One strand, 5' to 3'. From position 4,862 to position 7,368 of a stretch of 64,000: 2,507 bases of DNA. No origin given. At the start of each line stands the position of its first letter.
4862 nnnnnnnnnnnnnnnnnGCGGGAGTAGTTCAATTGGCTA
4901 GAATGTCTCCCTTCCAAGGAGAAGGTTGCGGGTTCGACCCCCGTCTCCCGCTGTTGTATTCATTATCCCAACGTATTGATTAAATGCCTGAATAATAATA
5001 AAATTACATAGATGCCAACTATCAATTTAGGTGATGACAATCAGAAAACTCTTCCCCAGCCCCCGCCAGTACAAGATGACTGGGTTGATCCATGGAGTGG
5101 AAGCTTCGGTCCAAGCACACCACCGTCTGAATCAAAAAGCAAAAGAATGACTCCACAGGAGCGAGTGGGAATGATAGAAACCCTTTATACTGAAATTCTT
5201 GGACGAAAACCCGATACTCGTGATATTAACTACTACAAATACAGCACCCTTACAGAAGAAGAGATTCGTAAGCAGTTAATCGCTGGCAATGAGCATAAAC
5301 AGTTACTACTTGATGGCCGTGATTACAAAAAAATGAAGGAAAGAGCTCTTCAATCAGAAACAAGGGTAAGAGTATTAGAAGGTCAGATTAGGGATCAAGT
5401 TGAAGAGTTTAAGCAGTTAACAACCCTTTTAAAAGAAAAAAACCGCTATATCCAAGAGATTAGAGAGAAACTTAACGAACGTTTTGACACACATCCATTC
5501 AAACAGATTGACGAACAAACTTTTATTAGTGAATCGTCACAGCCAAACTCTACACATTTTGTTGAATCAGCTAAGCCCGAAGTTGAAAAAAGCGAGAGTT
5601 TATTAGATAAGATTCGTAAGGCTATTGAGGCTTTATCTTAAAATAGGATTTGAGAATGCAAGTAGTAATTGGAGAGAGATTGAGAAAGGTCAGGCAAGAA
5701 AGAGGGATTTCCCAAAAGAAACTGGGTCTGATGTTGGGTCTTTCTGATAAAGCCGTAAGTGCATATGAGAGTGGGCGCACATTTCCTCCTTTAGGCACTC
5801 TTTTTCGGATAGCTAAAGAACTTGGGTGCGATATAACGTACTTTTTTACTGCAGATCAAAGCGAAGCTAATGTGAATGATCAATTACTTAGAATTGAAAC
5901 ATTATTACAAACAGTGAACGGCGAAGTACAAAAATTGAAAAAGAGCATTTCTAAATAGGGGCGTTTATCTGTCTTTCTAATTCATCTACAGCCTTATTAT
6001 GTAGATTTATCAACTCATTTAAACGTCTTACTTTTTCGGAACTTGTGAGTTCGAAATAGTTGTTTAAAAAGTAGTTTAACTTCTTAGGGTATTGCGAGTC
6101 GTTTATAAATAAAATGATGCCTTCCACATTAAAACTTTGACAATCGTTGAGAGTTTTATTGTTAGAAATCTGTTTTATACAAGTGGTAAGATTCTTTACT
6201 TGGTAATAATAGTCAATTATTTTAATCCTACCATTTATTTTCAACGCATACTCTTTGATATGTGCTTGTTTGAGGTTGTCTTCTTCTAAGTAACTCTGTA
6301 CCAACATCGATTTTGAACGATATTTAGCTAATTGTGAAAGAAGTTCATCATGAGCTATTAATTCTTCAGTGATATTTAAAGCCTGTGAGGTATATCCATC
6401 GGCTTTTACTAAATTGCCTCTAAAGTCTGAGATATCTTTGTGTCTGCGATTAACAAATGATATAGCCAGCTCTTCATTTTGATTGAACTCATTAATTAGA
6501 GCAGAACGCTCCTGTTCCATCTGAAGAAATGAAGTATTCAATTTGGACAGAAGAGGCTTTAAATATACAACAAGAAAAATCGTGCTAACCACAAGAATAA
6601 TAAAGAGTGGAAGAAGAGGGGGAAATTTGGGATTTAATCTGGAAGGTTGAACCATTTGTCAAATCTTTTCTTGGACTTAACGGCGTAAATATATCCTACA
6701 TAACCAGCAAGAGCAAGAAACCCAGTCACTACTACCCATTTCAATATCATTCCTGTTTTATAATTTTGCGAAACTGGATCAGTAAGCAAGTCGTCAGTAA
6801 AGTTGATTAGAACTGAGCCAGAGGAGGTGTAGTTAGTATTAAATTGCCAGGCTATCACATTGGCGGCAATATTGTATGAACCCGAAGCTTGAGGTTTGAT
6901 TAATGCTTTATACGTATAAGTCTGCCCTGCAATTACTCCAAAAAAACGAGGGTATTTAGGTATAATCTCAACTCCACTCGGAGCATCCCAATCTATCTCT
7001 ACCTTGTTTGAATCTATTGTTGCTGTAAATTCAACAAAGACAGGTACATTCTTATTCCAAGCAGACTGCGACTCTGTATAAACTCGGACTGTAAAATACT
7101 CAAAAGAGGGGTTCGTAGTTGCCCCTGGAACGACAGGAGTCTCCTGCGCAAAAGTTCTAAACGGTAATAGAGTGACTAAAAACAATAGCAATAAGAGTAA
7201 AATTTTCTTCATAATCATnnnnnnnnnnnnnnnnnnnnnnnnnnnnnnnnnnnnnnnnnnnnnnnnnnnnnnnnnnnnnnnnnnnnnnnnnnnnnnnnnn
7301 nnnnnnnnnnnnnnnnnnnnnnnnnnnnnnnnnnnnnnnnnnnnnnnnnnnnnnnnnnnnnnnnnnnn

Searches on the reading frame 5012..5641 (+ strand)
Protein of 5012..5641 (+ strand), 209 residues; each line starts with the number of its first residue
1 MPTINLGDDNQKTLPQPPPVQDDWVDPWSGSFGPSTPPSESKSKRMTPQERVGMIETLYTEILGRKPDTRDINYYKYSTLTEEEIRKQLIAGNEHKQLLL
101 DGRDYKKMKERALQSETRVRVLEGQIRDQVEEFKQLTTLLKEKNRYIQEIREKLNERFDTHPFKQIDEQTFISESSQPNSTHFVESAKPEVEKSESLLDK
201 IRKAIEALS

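Call 4: search_protein_families(library=pfam, proteins=[window:5012-5641:+], max_evalue=1)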
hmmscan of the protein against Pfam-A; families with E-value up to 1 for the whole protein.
window:5012-5641:+ (209 aa): 4 families
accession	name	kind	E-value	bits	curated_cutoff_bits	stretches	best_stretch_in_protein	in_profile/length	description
PF13946.11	DUF4214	-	0.00059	20.3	23.2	1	55-91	24-60/72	Domain of unknown function (DUF4214)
PF24999.1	LAMB4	-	0.0039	17.4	27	0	187-208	3-24/66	Laminin subunit beta-4-like domain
PF25443.1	ANG-1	-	0.0046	17.6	28.5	1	95-156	13-78/105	ANG-1-like domain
PF18151.6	DUF5601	-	0.17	12.5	23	0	125-169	2-47/65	Domain of unknown function (DUF5601)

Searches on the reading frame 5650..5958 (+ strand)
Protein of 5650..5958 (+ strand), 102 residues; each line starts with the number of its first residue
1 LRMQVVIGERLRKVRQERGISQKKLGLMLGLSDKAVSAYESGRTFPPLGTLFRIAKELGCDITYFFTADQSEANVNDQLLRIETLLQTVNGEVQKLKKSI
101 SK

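Call 4: search_protein_families(library=pfam, proteins=[window:5650-5958:+], max_evalue=1)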
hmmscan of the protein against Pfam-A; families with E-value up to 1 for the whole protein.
window:5650-5958:+ (102 aa): 9 families
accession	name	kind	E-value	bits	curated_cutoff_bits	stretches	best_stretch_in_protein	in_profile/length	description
PF01381.28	HTH_3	-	1e-14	54.7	23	1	11-65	1-55/55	Helix-turn-helix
PF12844.13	HTH_19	-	6.3e-13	48.9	30.2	1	8-68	1-61/64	Helix-turn-helix domain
PF13560.12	HTH_31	-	2.7e-09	37.6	27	1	7-61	2-57/64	Helix-turn-helix domain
PF13443.12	HTH_26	-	2.7e-06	28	22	1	10-62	1-54/63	Cro/C1-type HTH DNA-binding domain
PF15731.11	MqsA_antitoxin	-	0.0018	18.8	30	1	6-50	69-113/131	Antitoxin component of bacterial toxin-antitoxin system, MqsA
PF13413.12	HTH_25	-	0.022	15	24.6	1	10-43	1-34/62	Helix-turn-helix domain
PF22495.2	HTH_92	-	0.028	14.1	27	1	12-47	1-36/45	RsaL-like HTH domain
PF16717.10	RAC_head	-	0.062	14.6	27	1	56-101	19-66/98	Ribosome-associated complex head domain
PF07022.19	Phage_CI_repr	-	0.069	13.9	22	1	11-69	3-61/65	Bacteriophage CI repressor helix-turn-helix domain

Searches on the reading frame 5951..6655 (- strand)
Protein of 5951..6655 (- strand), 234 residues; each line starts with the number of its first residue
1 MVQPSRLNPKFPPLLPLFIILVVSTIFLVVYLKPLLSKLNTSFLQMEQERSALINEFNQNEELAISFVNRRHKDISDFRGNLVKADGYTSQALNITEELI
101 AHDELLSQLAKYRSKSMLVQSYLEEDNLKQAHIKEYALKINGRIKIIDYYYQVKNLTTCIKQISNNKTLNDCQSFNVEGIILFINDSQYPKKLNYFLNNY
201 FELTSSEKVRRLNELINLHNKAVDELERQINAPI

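Call 4: search_protein_families(library=pfam, proteins=[window:5951-6655:-], max_evalue=1)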
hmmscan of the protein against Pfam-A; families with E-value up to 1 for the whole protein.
window:5951-6655:- (234 aa): 3 families
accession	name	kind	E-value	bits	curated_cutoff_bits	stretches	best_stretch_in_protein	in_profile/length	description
PF16818.11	SLM4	-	0.0062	16.9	27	1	115-193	67-140/160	Protein SLM4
PF09724.14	Dcc1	-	0.13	12.1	22.9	1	40-222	48-226/319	Sister chromatid cohesion protein Dcc1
PF06103.16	DUF948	-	0.53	10.9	37.2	0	18-59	10-51/89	Bacterial protein of unknown function (DUF948)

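Call 36: search_protein_families(library=ncbifam, proteins=[window:5951-6655:-], max_evalue=0.1)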
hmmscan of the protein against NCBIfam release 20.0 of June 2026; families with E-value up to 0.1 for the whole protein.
window:5951-6655:- (234 aa): 1 family
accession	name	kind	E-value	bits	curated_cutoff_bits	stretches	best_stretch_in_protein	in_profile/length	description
NF008378.0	PRK11173.1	equivalog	0.04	13.2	334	1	53-144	65-150/238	two-component system response regulator ArcA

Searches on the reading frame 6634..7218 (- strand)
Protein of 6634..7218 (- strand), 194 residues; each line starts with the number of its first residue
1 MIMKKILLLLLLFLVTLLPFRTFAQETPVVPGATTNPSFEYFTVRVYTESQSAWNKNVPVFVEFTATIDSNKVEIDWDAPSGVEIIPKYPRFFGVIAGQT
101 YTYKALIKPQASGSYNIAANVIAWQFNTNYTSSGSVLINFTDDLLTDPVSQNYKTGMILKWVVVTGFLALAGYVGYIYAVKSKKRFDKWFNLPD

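Call 4: search_protein_families(library=pfam, proteins=[window:6634-7218:-], max_evalue=1)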
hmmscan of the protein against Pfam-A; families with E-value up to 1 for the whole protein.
window:6634-7218:- (194 aa): 2 families
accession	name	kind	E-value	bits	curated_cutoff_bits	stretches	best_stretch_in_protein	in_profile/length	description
PF13584.12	BatD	-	0.021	15.9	24.1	1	64-132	16-85/92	BatD DUF11 like domain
PF04341.17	DUF485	-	0.42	11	28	1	136-188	33-81/88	Protein of unknown function, DUF485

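Call 36: search_protein_families(library=ncbifam, proteins=[window:6634-7218:-], max_evalue=0.1)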
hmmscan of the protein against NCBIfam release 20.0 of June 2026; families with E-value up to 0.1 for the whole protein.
window:6634-7218:- (194 aa): 0 families
